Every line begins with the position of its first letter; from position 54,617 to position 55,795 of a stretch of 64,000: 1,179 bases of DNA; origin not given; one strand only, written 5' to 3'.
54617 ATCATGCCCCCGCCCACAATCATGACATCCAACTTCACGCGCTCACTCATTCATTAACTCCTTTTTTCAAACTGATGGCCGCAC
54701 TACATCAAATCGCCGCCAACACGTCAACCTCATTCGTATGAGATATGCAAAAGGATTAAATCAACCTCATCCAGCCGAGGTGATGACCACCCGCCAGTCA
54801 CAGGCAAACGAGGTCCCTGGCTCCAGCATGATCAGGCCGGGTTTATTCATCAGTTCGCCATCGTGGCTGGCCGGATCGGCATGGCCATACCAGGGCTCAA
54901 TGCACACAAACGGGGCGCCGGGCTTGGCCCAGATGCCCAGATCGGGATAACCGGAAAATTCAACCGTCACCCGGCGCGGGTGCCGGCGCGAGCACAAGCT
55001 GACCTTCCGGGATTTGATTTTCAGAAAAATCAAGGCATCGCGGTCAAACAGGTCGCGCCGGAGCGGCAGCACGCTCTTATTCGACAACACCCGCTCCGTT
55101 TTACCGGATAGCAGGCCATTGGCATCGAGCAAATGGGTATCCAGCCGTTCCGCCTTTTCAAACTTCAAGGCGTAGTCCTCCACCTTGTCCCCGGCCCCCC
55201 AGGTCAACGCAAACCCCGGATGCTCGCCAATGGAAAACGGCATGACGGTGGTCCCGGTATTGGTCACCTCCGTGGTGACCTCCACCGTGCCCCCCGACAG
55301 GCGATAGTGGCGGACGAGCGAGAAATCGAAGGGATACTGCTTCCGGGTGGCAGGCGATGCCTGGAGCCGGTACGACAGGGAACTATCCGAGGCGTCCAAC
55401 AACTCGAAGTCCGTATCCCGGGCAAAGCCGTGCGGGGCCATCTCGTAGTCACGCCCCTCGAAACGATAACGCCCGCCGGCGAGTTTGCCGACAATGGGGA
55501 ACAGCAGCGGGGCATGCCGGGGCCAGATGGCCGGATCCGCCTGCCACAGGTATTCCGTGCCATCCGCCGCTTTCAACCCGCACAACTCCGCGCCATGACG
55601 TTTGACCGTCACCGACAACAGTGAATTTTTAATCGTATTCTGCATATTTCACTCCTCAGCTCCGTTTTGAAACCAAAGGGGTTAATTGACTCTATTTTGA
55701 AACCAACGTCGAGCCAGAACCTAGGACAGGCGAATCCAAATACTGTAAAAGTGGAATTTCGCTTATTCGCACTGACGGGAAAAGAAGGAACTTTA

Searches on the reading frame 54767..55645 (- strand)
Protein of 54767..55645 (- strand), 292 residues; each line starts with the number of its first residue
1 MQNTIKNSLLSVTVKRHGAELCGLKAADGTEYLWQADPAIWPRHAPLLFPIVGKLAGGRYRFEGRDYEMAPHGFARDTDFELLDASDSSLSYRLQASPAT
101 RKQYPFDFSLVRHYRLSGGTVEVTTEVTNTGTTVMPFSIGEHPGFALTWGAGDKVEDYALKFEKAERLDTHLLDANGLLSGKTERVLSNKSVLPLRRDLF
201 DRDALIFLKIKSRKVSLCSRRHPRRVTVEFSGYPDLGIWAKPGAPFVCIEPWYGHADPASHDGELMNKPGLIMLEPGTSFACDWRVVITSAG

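Call 7: search_protein_families(library=pfam, proteins=[window:54767-55645:-])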
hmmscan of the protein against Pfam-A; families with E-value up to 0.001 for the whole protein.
window:54767-55645:- (292 aa): 1 family
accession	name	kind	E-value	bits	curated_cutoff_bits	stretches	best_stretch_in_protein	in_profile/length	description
PF01263.26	Aldose_epim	-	6.4e-27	95.2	27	1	3-260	3-286/299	Aldose 1-epimerase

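Call 8: find_encoding_contigs(protein=window:54767-55645:-, flank=10000, max_places=10)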
Protein window:54767-55645:- (292 aa): 1 contig read that carries it; 1 place shown.
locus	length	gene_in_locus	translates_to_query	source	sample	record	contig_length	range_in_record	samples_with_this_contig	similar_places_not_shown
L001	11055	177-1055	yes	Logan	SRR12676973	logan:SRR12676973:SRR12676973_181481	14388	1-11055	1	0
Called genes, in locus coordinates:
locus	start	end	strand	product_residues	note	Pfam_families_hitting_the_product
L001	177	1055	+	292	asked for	PF01263:Aldose_epim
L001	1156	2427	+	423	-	PF01408:GFO_IDH_MocA, PF22725:GFO_IDH_MocA_C3 (weak)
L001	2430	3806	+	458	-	PF00202:Aminotran_3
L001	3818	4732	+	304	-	-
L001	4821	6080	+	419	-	PF16257:UxaE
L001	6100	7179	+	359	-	PF00294:PfkB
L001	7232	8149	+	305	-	PF01073:3Beta_HSD, PF01370:Epimerase, PF02719:Polysacc_synt_2, PF04321:RmlD_sub_bind, PF05368:NmrA, PF07993:NAD_binding_4, PF13460:NAD_binding_10, PF16363:GDP_Man_Dehyd, +2 more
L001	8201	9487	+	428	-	PF09861:Lar_N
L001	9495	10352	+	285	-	PF00106:adh_short, PF13561:adh_short_C2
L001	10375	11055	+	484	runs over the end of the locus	PF03446:NAD_binding_2, PF00393:6PGD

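Call 28: find_related_loci(query=window:54767-55645:-, collection=genome_contigs, flank=3000)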
Query window:54767-55645:- (292 aa) in genome_contigs; peptide patterns used: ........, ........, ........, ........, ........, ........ (x = any residue, [..] = any of these).
600 stretches matched a pattern (row limit reached: there are more); 583 encode a relative of the query (tblastn E <= 1e-3); the best 80 are kept; 80 distinct loci.
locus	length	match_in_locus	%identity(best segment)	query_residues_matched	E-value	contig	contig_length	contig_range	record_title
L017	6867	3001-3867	78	1-289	6e-159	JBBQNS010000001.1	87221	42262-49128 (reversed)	MAG: Kiritimatiellia bacterium isolate Co_metawrap_267 Cmw_267_k141_28144294_length_87221_cov_12.9994, whole genome shot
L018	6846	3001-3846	52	3-288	3e-97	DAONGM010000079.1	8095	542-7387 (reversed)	MAG TPA_asm: Pontiellaceae bacterium isolate AMR_MDS_3817 NODE_10289_length_8095_cov_10.033085, whole genome shotgun seq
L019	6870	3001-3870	47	1-288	5e-82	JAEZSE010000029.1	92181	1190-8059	MAG: Bacillota bacterium isolate OH_PDB_219 k127_687575, whole genome shotgun sequence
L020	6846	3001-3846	42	1-288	2e-81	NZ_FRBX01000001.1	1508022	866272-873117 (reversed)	Flavobacterium pectinovorum strain DSM 6368, whole genome shotgun sequence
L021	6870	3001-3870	42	1-288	1e-80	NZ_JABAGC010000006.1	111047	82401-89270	Clostridium sp. SM-530-WT-3G Contig_6, whole genome shotgun sequence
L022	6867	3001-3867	45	1-288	7e-81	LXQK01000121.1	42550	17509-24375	MAG: Marivirga sp. ANT-B6 ANT-B6_contig-121, whole genome shotgun sequence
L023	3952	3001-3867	54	1-289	2e-110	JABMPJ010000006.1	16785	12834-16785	MAG: Lentisphaerae bacterium isolate bin.508 k141_151435, whole genome shotgun sequence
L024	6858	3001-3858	45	1-288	6e-80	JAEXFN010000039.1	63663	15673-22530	MAG: Bacillota bacterium isolate OH_HBB_250 k127_365331, whole genome shotgun sequence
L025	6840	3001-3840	47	5-286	1e-79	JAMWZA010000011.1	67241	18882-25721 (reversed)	MAG: Marinoscillum sp. isolate MSM7 MSM7_11, whole genome shotgun sequence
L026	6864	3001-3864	42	1-288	2e-79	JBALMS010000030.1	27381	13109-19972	Bacillus sp. JJ664 JJ-664_contig_30, whole genome shotgun sequence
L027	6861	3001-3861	43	4-288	1e-78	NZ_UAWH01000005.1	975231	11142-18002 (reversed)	Clostridium paraputrificum strain NCTC11833, whole genome shotgun sequence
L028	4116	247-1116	40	1-288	2e-78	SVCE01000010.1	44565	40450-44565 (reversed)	MAG: Clostridium butyricum isolate SIG246 k141_147320, whole genome shotgun sequence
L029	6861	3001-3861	46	1-288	7e-78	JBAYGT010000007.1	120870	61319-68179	MAG: Negativicutes bacterium isolate SO_2016_GW1_131 scaffold00343_OW334_2016, whole genome shotgun sequence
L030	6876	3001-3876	42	3-292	6e-76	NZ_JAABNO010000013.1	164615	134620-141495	Clostridium sp. C8-1-8 NODE_13_length_164615_cov_285.646360, whole genome shotgun sequence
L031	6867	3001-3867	43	1-288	8e-76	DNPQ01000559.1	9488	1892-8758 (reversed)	MAG TPA_asm: Bacillota bacterium isolate UBA8347 contig_6724, whole genome shotgun sequence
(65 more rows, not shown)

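Call 31: find_homologous_proteins(query=window:54767-55645:-, max_evalue=1e-100)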
Query window:54767-55645:- (292 aa): 83 proteins with E <= 1e-100 among 6301 candidates.
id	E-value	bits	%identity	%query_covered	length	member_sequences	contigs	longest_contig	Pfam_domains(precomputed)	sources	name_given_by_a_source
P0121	3.3e-189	645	95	100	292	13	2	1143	PF01263.27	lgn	-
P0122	2.7e-161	554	82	98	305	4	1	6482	PF01263.27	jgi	jgi:galactose mutarotase-like enzyme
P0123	4.6e-160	550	80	99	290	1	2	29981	PF01263.27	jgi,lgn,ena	-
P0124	9.4e-159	545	80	99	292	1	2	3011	PF01263.27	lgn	-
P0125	2.4e-157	541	77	100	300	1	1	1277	PF01263.27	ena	-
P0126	3.4e-157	540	78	99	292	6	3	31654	PF01263.27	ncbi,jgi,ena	ncbi:MAG: aldose 1-epimerase family protein [bacterium]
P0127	7.5e-157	539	78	100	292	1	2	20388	PF01263.27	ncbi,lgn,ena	-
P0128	1.6e-156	538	78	100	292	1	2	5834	PF01263.27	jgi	jgi:galactose mutarotase-like enzyme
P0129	1.7e-155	535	78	99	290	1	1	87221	PF01263.27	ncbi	-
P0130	2.0e-155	534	77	99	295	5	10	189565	PF01263.27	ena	-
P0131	1.7e-154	531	79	99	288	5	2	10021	PF01263.27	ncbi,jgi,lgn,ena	jgi:galactose mutarotase-like enzyme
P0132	4.8e-152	523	77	98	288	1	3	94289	PF01263.27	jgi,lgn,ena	-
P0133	4.0e-151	520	76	98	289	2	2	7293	PF01263.27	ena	-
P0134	6.3e-151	520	76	99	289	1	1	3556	PF01263.27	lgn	-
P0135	1.2e-150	519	75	99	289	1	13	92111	PF01263.27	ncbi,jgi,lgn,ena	jgi:galactose mutarotase-like enzyme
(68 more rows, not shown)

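Call 32: find_encoding_contigs(protein=P0121, flank=10000, max_places=10)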
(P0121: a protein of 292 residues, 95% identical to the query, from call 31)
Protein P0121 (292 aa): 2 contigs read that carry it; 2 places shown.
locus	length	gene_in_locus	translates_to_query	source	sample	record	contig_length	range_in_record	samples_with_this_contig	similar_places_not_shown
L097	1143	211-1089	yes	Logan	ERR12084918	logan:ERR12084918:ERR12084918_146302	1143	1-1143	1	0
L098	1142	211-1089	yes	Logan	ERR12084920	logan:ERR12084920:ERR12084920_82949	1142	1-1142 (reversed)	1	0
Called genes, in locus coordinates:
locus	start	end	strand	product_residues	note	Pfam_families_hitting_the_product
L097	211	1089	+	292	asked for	PF01263:Aldose_epim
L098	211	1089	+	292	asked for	PF01263:Aldose_epim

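Call 33: list_cluster_members(proteins=[P0121, P0001, window:54767-55645:-])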
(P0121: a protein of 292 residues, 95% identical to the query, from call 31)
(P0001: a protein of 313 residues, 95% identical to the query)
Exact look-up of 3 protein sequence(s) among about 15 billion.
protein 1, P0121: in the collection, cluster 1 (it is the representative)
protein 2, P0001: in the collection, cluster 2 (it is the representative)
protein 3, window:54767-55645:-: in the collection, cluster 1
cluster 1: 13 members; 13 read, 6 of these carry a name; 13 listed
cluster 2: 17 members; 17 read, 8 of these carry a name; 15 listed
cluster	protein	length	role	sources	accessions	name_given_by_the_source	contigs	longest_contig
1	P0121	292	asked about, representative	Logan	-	-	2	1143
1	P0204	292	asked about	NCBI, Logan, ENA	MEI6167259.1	MAG: aldose 1-epimerase family protein [bacterium]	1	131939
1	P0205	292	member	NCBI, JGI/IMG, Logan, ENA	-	galactose mutarotase-like enzyme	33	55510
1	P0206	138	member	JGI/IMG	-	galactose mutarotase-like enzyme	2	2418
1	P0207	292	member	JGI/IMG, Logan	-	galactose mutarotase-like enzyme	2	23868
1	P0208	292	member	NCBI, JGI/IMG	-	galactose mutarotase-like enzyme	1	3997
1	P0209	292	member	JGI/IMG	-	galactose mutarotase-like enzyme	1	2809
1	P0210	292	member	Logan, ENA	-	-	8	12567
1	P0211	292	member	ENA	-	-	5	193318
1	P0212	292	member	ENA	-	-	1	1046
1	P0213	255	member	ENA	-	-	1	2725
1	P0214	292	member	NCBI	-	-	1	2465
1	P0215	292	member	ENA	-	-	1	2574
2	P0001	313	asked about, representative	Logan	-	-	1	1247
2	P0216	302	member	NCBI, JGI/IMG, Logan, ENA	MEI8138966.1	MAG: 4Fe-4S double cluster binding domain-containing protein [bacterium]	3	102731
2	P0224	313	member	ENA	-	-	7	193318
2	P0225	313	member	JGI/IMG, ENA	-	-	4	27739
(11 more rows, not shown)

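Call 35: find_encoding_contigs(protein=P0205, flank=2500, max_places=10)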
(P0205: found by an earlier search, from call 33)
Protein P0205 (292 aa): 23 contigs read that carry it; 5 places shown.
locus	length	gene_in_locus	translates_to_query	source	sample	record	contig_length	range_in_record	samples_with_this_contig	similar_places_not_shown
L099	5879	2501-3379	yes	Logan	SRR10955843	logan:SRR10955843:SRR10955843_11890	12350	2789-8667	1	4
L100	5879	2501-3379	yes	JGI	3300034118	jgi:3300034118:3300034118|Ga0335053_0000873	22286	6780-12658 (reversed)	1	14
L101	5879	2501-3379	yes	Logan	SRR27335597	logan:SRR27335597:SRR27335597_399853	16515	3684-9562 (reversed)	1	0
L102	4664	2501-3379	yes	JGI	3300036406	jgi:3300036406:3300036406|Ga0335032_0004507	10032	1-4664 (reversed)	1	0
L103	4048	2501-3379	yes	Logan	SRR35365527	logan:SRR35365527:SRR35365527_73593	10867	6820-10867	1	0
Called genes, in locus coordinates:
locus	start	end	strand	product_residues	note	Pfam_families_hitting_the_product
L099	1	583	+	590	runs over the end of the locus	PF01268:FTHFS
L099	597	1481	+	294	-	PF00763:THF_DHG_CYH, PF02882:THF_DHG_CYH_C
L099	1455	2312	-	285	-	PF13484:Fer4_16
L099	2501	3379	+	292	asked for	PF01263:Aldose_epim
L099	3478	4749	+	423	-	PF01408:GFO_IDH_MocA, PF22725:GFO_IDH_MocA_C3 (weak)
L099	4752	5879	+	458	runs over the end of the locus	PF00202:Aminotran_3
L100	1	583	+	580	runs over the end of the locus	PF01268:FTHFS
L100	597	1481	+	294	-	PF00763:THF_DHG_CYH, PF02882:THF_DHG_CYH_C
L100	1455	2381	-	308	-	PF13484:Fer4_16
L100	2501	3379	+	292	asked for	PF01263:Aldose_epim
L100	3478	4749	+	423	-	PF01408:GFO_IDH_MocA, PF22725:GFO_IDH_MocA_C3 (weak)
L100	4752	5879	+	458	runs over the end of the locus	PF00202:Aminotran_3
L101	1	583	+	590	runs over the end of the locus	PF01268:FTHFS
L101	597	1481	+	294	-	PF00763:THF_DHG_CYH, PF02882:THF_DHG_CYH_C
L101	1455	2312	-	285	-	PF13484:Fer4_16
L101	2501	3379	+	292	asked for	PF01263:Aldose_epim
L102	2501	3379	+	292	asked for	PF01263:Aldose_epim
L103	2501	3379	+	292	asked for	PF01263:Aldose_epim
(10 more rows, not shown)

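Call 36: find_encoding_contigs(protein=P0225, flank=3000, max_places=10)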
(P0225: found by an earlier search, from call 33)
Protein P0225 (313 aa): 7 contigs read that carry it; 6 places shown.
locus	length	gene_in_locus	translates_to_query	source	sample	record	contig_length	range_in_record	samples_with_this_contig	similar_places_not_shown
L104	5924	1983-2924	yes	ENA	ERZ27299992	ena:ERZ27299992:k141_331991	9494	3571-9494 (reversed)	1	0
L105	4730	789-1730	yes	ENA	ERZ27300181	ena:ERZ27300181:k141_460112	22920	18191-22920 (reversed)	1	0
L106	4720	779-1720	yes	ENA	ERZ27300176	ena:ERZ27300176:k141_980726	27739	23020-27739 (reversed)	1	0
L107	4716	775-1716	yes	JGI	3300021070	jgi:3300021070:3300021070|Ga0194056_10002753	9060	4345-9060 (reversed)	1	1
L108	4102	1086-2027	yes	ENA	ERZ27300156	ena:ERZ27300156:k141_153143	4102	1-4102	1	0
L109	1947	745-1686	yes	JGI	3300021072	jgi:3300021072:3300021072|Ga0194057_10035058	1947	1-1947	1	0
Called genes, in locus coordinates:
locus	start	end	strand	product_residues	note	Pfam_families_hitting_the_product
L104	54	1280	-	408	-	PF01381:HTH_3, PF12844:HTH_19, PF13443:HTH_26 (faint), PF13560:HTH_31, PF06114:Peptidase_M78 (weak)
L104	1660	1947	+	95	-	PF10387:DUF2442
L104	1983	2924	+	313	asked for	PF13484:Fer4_16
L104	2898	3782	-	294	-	PF00763:THF_DHG_CYH, PF02882:THF_DHG_CYH_C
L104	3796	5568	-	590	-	PF01268:FTHFS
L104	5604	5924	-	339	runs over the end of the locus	PF00809:Pterin_bind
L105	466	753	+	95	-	PF10387:DUF2442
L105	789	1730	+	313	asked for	PF13484:Fer4_16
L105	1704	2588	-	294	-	PF00763:THF_DHG_CYH, PF02882:THF_DHG_CYH_C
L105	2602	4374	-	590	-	PF01268:FTHFS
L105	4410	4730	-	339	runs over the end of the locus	PF00809:Pterin_bind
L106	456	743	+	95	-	PF10387:DUF2442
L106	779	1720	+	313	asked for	PF13484:Fer4_16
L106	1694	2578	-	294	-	PF00763:THF_DHG_CYH, PF02882:THF_DHG_CYH_C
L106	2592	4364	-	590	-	PF01268:FTHFS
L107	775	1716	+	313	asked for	PF13484:Fer4_16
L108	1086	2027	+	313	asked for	PF13484:Fer4_16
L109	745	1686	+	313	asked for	PF13484:Fer4_16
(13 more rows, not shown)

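Call 37: find_encoding_contigs(protein=P0224, flank=3000, max_places=10)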
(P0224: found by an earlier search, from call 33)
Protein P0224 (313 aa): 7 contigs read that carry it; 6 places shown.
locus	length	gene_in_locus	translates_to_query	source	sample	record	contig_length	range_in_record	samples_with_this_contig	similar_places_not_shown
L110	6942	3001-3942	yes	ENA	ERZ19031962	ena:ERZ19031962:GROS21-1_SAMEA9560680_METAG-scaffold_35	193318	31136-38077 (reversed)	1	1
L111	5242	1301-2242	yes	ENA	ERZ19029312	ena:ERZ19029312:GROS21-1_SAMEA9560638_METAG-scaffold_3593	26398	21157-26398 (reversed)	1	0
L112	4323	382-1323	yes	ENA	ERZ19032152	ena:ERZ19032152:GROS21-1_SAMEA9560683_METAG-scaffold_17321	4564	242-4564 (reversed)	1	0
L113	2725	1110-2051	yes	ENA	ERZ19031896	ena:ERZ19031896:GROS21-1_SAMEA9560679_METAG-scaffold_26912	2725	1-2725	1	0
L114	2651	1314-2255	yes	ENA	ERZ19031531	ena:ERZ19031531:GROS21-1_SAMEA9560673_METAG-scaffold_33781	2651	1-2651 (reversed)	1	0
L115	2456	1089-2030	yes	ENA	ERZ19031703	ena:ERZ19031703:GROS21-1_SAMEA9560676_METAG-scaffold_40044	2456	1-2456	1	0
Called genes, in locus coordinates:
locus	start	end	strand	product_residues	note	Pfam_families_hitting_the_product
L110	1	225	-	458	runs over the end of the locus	PF00202:Aminotran_3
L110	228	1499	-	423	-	PF01408:GFO_IDH_MocA, PF22725:GFO_IDH_MocA_C3 (weak)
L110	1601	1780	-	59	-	-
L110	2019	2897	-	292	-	PF01263:Aldose_epim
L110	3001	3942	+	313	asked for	PF13484:Fer4_16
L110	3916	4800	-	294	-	PF00763:THF_DHG_CYH, PF02882:THF_DHG_CYH_C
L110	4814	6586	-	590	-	PF01268:FTHFS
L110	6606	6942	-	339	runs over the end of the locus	PF00809:Pterin_bind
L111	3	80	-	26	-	?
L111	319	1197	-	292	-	PF01263:Aldose_epim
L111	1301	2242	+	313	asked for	PF13484:Fer4_16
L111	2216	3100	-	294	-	PF00763:THF_DHG_CYH, PF02882:THF_DHG_CYH_C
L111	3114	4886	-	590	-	PF01268:FTHFS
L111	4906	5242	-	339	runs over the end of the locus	PF00809:Pterin_bind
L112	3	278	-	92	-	?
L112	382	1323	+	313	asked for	PF13484:Fer4_16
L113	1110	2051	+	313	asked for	PF13484:Fer4_16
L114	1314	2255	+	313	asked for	PF13484:Fer4_16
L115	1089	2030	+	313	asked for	PF13484:Fer4_16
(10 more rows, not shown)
